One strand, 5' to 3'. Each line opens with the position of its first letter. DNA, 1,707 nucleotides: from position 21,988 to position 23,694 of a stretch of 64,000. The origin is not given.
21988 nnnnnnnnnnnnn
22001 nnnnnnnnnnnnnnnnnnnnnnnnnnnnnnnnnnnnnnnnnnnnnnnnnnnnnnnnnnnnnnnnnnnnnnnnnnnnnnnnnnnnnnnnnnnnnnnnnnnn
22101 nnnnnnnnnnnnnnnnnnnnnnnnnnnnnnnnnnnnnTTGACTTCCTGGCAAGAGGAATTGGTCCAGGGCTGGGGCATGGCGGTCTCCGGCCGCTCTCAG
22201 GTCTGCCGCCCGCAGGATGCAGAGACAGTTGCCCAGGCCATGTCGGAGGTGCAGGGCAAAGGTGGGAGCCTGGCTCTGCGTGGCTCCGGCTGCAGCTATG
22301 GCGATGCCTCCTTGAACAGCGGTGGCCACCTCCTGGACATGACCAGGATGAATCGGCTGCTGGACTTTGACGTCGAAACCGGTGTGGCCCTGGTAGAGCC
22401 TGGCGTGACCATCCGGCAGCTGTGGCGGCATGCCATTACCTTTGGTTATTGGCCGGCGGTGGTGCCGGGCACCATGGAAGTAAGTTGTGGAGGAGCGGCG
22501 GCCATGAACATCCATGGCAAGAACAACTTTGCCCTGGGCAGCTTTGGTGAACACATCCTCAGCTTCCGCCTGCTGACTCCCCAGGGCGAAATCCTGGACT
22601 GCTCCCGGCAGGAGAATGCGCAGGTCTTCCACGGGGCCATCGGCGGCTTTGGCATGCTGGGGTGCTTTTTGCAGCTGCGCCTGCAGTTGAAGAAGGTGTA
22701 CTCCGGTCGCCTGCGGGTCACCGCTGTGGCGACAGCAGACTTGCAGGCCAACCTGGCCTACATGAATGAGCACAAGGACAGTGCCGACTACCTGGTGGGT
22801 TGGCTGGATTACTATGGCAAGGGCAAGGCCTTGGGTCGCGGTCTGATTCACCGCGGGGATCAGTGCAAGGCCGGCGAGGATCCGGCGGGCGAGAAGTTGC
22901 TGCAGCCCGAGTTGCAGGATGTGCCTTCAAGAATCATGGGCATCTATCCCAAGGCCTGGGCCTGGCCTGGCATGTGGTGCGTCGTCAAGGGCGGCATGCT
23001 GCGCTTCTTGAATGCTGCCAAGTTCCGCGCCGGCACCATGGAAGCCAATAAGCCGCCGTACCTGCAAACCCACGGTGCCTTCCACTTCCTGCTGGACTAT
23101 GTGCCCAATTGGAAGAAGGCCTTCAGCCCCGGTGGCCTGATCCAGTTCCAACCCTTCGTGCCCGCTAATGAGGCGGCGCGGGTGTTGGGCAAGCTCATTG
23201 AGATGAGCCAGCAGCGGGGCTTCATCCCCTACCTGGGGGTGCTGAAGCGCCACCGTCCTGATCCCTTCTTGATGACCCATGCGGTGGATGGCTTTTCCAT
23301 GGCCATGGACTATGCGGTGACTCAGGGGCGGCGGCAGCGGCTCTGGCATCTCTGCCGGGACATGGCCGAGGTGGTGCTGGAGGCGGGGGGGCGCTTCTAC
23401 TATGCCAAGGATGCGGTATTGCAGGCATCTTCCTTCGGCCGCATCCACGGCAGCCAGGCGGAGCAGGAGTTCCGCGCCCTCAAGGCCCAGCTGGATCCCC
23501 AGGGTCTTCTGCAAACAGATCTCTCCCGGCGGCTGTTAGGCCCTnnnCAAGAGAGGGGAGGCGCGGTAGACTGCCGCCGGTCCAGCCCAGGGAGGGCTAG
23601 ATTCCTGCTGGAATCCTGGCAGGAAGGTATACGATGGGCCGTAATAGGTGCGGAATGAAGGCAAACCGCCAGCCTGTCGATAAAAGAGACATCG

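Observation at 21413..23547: DprE2-like SDR and DprE1-like FAD oxidase pair (putative polyprenyl-phospho-sugar 2'-epimerase) with overlapping start and stop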

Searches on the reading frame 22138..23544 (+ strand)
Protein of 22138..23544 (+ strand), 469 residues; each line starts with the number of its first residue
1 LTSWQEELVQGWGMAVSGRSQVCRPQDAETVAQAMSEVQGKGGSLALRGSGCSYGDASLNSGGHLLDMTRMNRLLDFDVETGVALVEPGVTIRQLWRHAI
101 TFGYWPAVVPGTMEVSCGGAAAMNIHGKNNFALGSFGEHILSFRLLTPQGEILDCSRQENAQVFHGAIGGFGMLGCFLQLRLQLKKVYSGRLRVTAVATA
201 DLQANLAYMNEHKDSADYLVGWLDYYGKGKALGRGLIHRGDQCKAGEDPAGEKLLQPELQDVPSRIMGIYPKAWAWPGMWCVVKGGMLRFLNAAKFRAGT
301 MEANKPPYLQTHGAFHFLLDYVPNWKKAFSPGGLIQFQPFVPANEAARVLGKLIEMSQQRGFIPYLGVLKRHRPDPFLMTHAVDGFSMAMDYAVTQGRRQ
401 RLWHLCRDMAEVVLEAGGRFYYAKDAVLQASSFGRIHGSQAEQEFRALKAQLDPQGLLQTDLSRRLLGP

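Call 5: search_protein_families(library=pfam, proteins=[window:22138-23544:+])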
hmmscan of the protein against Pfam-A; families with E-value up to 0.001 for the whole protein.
window:22138-23544:+ (469 aa): 1 family
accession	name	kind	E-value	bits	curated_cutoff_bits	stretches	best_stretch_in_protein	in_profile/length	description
PF01565.28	FAD_binding_4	-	1.5e-28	99.7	26.4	1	21-156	3-139/139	FAD binding domain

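Call 6: search_protein_families(library=ncbifam, proteins=[window:22138-23544:+], max_evalue=0.01)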
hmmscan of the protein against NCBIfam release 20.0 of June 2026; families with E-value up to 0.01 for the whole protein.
window:22138-23544:+ (469 aa): 9 families
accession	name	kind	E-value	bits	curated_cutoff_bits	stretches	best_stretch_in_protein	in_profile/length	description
NF053785.1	DcplphribOxDprE1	equivalog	1.6e-89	301.2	500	1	8-466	4-447/449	decaprenylphosphoryl-beta-D-ribose oxidase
TIGR01679.1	bact_FAD_ox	subfamily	2.1e-20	73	292.25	1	13-220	6-208/419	FAD-linked oxidoreductase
TIGR01678.1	FAD_lactone_ox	subfamily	1.3e-14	54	396.8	1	12-222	7-213/438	sugar 1,4-lactone oxidase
TIGR00387.1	glcD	equivalog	6.8e-13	48.2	567.9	1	23-158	2-139/413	glycolate oxidase subunit GlcD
TIGR01677.1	pln_FAD_oxido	subfamily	6.9e-08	31.4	383.1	1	63-219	83-246/560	FAD-dependent oxidoreductase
TIGR01676.1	GLDHase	equivalog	5.8e-07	28.7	458.25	1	22-184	65-225/541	L-galactonolactone dehydrogenase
NF008408.0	PRK11230.1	equivalog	6.5e-07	28.2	897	1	24-157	61-196/499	glycolate oxidase subunit GlcD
NF049975.1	2HglutDHaseYdiJ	equivalog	8.8e-07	27.1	1350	1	26-163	62-200/1018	D-2-hydroxyglutarate dehydrogenase YdiJ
NF008439.0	PRK11282.1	equivalog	0.00065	18.6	284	0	29-211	9-195/358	glycolate oxidase subunit GlcE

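Call 10: find_homologous_proteins(query=window:22138-23544:+)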
Query window:22138-23544:+ (469 aa): 5666 proteins with E <= 0.001 among 8000 candidates; the best 120 are listed.
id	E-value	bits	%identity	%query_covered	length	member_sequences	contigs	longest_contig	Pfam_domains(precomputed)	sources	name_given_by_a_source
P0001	0.0e+0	1059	100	97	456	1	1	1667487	PF01565.29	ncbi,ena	-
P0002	2.5e-225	767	70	99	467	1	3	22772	PF01565.29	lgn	-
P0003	2.1e-222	757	68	99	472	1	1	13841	PF01565.29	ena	-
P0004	2.0e-220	751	67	99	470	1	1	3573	PF01565.29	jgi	jgi:FAD/FMN-containing dehydrogenase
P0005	9.3e-218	742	68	99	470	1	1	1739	PF01565.29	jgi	jgi:decaprenylphospho-beta-D-ribofuranose 2-oxidase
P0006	3.3e-217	740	68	99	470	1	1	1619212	PF01565.29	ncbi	ncbi:MAG: FAD-binding oxidoreductase [Planctomycetota bacterium]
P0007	8.2e-217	739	68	97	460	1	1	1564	PF01565.29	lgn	-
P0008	7.0e-216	736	66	99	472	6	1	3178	PF01565.29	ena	-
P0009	7.8e-215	732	66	99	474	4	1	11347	PF01565.29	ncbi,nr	ncbi:MAG: FAD-binding oxidoreductase [Planctomycetota bacterium]|nr:FAD-binding oxidoreductase [Plan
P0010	1.3e-213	728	66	99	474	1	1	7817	PF01565.29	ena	-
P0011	2.1e-213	727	68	99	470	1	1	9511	PF01565.29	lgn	-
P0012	2.5e-213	727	67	99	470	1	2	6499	PF01565.29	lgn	-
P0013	3.9e-212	723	66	99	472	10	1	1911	PF01565.29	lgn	-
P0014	4.3e-211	720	67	97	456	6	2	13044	PF01565.29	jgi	jgi:FAD/FMN-containing dehydrogenase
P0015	1.2e-210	718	65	99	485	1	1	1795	PF01565.29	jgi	jgi:FAD/FMN-containing dehydrogenase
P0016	1.3e-210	718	67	97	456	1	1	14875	PF01565.29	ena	-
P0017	3.5e-210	717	66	99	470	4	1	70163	PF01565.29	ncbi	-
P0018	6.5e-210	716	64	99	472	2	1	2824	PF01565.29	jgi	jgi:FAD/FMN-containing dehydrogenase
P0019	7.9e-210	716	67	97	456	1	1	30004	PF01565.29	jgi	-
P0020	1.1e-209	715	67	97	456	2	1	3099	PF01565.29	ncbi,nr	ncbi:MAG: FAD-binding oxidoreductase [Acidobacteria bacterium]|nr:FAD-binding oxidoreductase [Acidob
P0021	3.2e-208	710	66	97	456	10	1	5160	PF01565.29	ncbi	-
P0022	3.3e-208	710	68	99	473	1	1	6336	PF01565.29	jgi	jgi:FAD/FMN-containing dehydrogenase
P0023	3.5e-208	710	66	100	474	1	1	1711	PF01565.29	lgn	-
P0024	4.4e-208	710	66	99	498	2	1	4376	PF01565.29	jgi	jgi:decaprenylphospho-beta-D-ribofuranose 2-oxidase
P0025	2.8e-207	707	66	98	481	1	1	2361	PF01565.29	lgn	-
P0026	1.1e-206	705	65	99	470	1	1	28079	PF01565.29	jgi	jgi:FAD/FMN-containing dehydrogenase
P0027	3.4e-205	700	66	99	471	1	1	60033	PF01565.29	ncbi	-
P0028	5.1e-205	700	65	99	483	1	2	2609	PF01565.29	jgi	jgi:FAD/FMN-containing dehydrogenase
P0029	3.1e-204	697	65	99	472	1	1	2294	PF01565.29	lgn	-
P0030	8.9e-204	696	65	99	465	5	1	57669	PF01565.29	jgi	jgi:FAD/FMN-containing dehydrogenase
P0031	1.9e-203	695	65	99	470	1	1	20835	PF01565.29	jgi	-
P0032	3.5e-203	694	65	99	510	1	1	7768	PF01565.29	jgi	jgi:FAD/FMN-containing dehydrogenase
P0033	1.0e-202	692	64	99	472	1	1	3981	PF01565.29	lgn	-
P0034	1.5e-202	692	64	99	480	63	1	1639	PF01565.29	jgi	jgi:FAD/FMN-containing dehydrogenase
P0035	1.2e-201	689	63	99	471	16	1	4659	PF01565.29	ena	-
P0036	1.4e-201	688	62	99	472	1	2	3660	PF01565.29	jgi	jgi:FAD/FMN-containing dehydrogenase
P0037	1.5e-201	688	66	97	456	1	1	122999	PF01565.29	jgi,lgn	-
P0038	3.6e-201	687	64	99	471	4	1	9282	PF01565.29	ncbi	-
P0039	4.9e-201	687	63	99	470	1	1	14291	PF01565.29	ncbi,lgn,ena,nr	ncbi:MAG TPA: FAD-binding oxidoreductase [bacterium]|nr:FAD-binding oxidoreductase [bacterium]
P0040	2.3e-200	684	62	99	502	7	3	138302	PF01565.29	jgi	jgi:FAD/FMN-containing dehydrogenase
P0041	3.7e-200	684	64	99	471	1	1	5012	PF01565.29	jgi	jgi:FAD/FMN-containing dehydrogenase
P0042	5.0e-200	683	64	99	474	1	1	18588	PF01565.29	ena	-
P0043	6.6e-200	683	65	99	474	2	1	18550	PF01565.29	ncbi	-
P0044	8.2e-200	683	63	99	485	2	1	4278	PF01565.29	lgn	-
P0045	1.2e-199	682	64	99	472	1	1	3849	PF01565.29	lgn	-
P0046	1.3e-199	682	65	98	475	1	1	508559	PF01565.29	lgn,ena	-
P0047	1.5e-199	682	63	99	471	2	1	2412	PF01565.29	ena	-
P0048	1.8e-199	681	63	99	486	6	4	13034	PF01565.29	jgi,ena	jgi:decaprenylphospho-beta-D-ribofuranose 2-oxidase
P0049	2.9e-199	681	65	99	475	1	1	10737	PF01565.29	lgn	-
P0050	3.7e-199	680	63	99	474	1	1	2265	PF01565.29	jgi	-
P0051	4.8e-199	680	62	99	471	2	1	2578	PF01565.29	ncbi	ncbi:MAG: FAD-binding oxidoreductase [Planctomycetota bacterium]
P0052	5.1e-199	680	63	99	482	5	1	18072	PF01565.29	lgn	-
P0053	1.2e-198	679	64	99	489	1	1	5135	PF01565.29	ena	-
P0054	2.3e-198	678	63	99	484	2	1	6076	PF01565.29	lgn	-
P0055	2.5e-198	678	65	93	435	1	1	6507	PF01565.29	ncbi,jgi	-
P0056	3.0e-198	677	64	99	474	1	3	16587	PF01565.29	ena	-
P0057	5.1e-198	677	64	99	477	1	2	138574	PF01565.29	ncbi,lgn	ncbi:MAG: FAD-dependent oxidoreductase [Planctomycetota bacterium]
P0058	8.6e-198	676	64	99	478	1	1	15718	PF01565.29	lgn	-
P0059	1.5e-197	675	61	99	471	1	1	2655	PF01565.29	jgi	-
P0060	2.2e-197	675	63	99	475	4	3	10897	PF01565.29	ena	-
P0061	2.6e-197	674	62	98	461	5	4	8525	PF01565.29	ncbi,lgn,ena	-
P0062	2.8e-197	674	63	99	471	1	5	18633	PF01565.29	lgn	-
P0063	3.7e-197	674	62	99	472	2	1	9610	PF01565.29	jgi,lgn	-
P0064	4.2e-197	674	62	99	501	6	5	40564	PF01565.29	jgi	jgi:decaprenylphospho-beta-D-ribofuranose 2-oxidase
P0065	7.6e-197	673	62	99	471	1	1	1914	PF01565.29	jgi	-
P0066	8.4e-197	673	66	93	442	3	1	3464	PF01565.29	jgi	jgi:FAD/FMN-containing dehydrogenase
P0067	8.5e-197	673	63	99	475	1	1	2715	PF01565.29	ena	-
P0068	8.5e-197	673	62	99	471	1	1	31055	PF01565.29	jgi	jgi:FAD/FMN-containing dehydrogenase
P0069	8.5e-197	673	61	99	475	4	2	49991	PF01565.29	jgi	jgi:decaprenylphospho-beta-D-ribofuranose 2-oxidase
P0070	1.1e-196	672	62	99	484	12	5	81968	PF01565.29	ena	-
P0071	1.3e-196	672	62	99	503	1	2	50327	PF01565.29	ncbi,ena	-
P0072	1.3e-196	672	62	99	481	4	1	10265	PF01565.29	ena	-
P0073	1.4e-196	672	63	99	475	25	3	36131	PF01565.29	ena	-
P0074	1.5e-196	672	63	99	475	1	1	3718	PF01565.29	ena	-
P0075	1.7e-196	672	62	99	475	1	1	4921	PF01565.29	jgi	jgi:FAD/FMN-containing dehydrogenase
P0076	1.8e-196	672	62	99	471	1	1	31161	PF01565.29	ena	-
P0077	2.0e-196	671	62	99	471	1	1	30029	PF01565.29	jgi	-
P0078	2.0e-196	671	63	98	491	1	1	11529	PF01565.29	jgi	jgi:FAD/FMN-containing dehydrogenase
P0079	2.2e-196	671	62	99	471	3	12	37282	PF01565.29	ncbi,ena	-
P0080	2.3e-196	671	61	99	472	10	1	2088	PF01565.29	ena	-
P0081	2.4e-196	671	62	99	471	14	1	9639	PF01565.29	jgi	-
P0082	2.4e-196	671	61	99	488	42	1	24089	PF01565.29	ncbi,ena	-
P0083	2.9e-196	671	61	97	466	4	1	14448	PF01565.29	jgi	jgi:FAD/FMN-containing dehydrogenase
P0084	3.6e-196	671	62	97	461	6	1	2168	PF01565.29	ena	-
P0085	3.6e-196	671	62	99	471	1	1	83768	PF01565.29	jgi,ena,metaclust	metaclust:\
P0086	5.2e-196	670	64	99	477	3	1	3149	PF01565.29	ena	-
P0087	6.6e-196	670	62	99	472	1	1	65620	PF01565.29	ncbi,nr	ncbi:MAG TPA: FAD-binding oxidoreductase [Planctomycetota bacterium]|nr:FAD-binding oxidoreductase [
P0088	7.9e-196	669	63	99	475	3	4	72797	PF01565.29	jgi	jgi:FAD/FMN-containing dehydrogenase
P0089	9.2e-196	669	62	99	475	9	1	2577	PF01565.29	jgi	jgi:decaprenylphospho-beta-D-ribofuranose 2-oxidase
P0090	1.0e-195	669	62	99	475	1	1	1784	PF01565.29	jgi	-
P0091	1.4e-195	669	62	99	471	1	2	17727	PF01565.29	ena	-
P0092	1.7e-195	668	62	99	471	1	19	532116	PF01565.29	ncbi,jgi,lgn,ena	jgi:FAD/FMN-containing dehydrogenase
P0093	1.9e-195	668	62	99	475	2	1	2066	PF01565.29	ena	-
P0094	2.1e-195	668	61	99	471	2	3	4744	PF01565.29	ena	-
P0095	2.2e-195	668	62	99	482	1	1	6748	PF01565.29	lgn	-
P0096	2.2e-195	668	62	99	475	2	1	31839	PF01565.29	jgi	jgi:decaprenylphospho-beta-D-ribofuranose 2-oxidase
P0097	2.5e-195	668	63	99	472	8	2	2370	PF01565.29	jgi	jgi:FAD/FMN-containing dehydrogenase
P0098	3.0e-195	668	62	99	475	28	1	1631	PF01565.29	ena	-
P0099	3.0e-195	668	63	99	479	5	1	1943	PF01565.29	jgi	jgi:decaprenylphospho-beta-D-ribofuranose 2-oxidase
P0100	3.1e-195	667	61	99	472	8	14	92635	PF01565.29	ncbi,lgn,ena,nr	ncbi:MAG: FAD-binding oxidoreductase [Planctomycetota bacterium]|nr:FAD-binding oxidoreductase [Plan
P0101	3.4e-195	667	61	99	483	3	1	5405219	PF01565.29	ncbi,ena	-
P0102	4.0e-195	667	61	99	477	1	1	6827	PF01565.29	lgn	-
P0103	4.5e-195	667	62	99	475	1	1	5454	PF01565.29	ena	-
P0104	4.8e-195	667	64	99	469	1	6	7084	PF01565.29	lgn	-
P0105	5.8e-195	667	61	99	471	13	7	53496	PF01565.29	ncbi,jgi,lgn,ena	ncbi:MAG: hypothetical protein RLZZ562_1616 [Planctomycetota bacterium]|jgi:FAD/FMN-containing dehyd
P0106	6.5e-195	666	62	99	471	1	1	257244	PF01565.29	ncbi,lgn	-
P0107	7.2e-195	666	60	99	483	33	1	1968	PF01565.29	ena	-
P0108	7.5e-195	666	60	99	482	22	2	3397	PF01565.29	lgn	-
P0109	7.7e-195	666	62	99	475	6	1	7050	PF01565.29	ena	-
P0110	1.0e-194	666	62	99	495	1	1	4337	PF01565.29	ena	-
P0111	1.0e-194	666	60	99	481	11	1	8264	PF01565.29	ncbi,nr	ncbi:MAG: FAD-binding oxidoreductase [Planctomycetota bacterium]|nr:FAD-binding oxidoreductase [Plan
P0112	1.2e-194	666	61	99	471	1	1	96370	PF01565.29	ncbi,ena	-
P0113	1.3e-194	665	62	99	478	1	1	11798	PF01565.29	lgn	-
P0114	1.4e-194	665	61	99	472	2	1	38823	PF01565.29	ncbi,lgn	-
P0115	1.5e-194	665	61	99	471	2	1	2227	PF01565.29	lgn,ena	-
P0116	1.6e-194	665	62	99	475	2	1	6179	PF01565.29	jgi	jgi:decaprenylphospho-beta-D-ribofuranose 2-oxidase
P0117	1.6e-194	665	61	99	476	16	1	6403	PF01565.29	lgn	-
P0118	1.9e-194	665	62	99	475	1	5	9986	PF01565.29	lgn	-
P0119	2.2e-194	665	63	99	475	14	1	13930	PF01565.29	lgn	-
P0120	2.4e-194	665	62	99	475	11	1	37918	PF01565.29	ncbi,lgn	-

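Call 11: search_solved_structures(query=window:22138-23544:+, show_alignments=2)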
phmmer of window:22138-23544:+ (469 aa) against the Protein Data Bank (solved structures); distinct sequences matched with E-value up to 0.001: 55.
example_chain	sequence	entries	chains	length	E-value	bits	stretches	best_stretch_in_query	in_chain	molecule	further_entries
21gq_A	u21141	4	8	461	1.8e-57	198.3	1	9-466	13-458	Decaprenylphosphoryl-beta-D-ribose oxidase | Oxidoreductase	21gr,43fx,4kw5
6hfv_A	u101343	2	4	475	2e-57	198.1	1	9-466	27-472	Decaprenylphosphoryl-beta-D-ribose oxidase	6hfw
5oep_A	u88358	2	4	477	2e-57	198.1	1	9-466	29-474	Decaprenylphosphoryl-beta-D-ribose oxidase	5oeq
4p8c_A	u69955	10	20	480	2.1e-57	198.1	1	9-466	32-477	Probable decaprenylphosphoryl-beta-D-ribose oxidase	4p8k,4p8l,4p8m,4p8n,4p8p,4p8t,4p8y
4fdn_A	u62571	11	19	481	2.1e-57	198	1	9-466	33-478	oxidoreductase DprE1 | Probable decaprenylphosphoryl-beta-D-ribose oxidase | decaprenylphosphoryl-beta-D-ribose oxidase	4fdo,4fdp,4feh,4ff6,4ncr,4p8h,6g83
5oel_A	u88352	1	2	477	9.5e-57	195.9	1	9-466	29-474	Decaprenylphosphoryl-beta-D-ribose oxidase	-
21gt_B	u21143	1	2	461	1.2e-56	195.5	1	9-466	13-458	Decaprenylphosphoryl-beta-D-ribose oxidase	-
4aut_A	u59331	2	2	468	4.4e-55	190.4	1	9-466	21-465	DECAPRENYL-PHOSPHORYL-BETA-D-RIBOFURANOSE-2-OXIDOREDUCTASE | DprE1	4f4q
4g3t_A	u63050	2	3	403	3.1e-48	167.8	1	53-466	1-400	oxidoreductase DprE1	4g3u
8jdb_A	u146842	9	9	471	6e-12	48.2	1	22-208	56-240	Probable D-lactate dehydrogenase, mitochondrial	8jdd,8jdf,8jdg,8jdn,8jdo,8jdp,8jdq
8jdc_A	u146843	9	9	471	6e-12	48.1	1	22-208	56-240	Probable D-lactate dehydrogenase, mitochondrial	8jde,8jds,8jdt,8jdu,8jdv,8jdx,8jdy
6c80_A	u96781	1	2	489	4.5e-10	42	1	18-222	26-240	cytokinin oxidase LuCKX1.1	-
7sml_A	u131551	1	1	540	1.6e-09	40.2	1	24-186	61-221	L-GALACTONO-1,4-LACTONE DEHYDROGENASE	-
8ot8_A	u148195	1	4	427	2.5e-09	39.5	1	23-196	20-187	FAD-binding protein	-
9qgz_A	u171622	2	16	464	8.5e-09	37.8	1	20-185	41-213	Glycolate oxidase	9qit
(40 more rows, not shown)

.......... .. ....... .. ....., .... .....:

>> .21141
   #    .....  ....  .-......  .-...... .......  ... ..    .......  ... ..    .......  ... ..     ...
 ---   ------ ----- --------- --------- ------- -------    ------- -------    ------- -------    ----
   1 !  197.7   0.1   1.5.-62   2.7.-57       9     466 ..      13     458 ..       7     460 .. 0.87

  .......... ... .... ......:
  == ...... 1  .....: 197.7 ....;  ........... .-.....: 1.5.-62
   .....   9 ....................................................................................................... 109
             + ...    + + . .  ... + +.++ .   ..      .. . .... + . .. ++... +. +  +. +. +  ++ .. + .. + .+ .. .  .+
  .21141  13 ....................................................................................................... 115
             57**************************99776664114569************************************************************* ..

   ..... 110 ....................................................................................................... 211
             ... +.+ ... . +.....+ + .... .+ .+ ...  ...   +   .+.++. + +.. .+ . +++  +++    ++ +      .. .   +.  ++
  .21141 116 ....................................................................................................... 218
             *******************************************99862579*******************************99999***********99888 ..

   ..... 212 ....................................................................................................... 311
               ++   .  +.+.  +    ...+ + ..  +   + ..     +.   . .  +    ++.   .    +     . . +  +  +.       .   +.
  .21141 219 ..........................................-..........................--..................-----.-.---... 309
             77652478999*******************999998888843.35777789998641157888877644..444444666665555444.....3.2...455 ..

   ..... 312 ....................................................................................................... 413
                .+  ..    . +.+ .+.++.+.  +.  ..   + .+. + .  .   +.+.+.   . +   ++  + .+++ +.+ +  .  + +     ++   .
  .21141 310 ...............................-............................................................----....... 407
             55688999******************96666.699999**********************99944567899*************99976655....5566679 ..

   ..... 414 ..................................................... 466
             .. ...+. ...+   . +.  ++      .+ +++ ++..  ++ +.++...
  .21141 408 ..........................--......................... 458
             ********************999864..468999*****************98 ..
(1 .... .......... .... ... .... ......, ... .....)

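Call 12: find_encoding_contigs(protein=P0006, flank=10000, max_places=2)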
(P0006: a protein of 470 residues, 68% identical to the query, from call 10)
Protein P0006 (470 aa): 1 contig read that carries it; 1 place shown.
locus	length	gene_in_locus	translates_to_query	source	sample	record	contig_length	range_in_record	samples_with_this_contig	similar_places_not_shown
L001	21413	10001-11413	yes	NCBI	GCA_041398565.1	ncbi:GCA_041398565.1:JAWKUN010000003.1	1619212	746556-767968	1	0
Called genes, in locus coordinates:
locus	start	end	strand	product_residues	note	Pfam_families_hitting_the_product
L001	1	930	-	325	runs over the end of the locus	PF13145:Rotamase_2, PF13616:Rotamase_3, PF00639:Rotamase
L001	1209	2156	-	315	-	-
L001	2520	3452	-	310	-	-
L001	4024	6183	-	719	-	PF00378:ECH_1, PF16113:ECH_2, PF02737:3HCDH_N, PF00725:3HCDH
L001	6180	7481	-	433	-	PF00108:Thiolase_N, PF00109:ketoacyl-synt (weak), PF02803:Thiolase_C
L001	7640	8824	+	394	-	PF01734:Patatin, PF00037:Fer4 (faint), PF12837:Fer4_6 (faint)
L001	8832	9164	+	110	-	-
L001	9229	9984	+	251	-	PF00106:adh_short, PF08659:KR, PF13561:adh_short_C2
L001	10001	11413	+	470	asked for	PF01565:FAD_binding_4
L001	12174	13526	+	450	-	PF00270:DEAD, PF04851:ResIII (weak), PF00271:Helicase_C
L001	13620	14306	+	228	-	PF04298:Zn_peptidase_2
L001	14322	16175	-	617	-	PF17899:Peptidase_M61_N, PF05299:Peptidase_M61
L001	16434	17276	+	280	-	PF13369:Transglut_core2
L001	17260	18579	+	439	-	-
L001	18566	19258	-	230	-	PF02163:Peptidase_M50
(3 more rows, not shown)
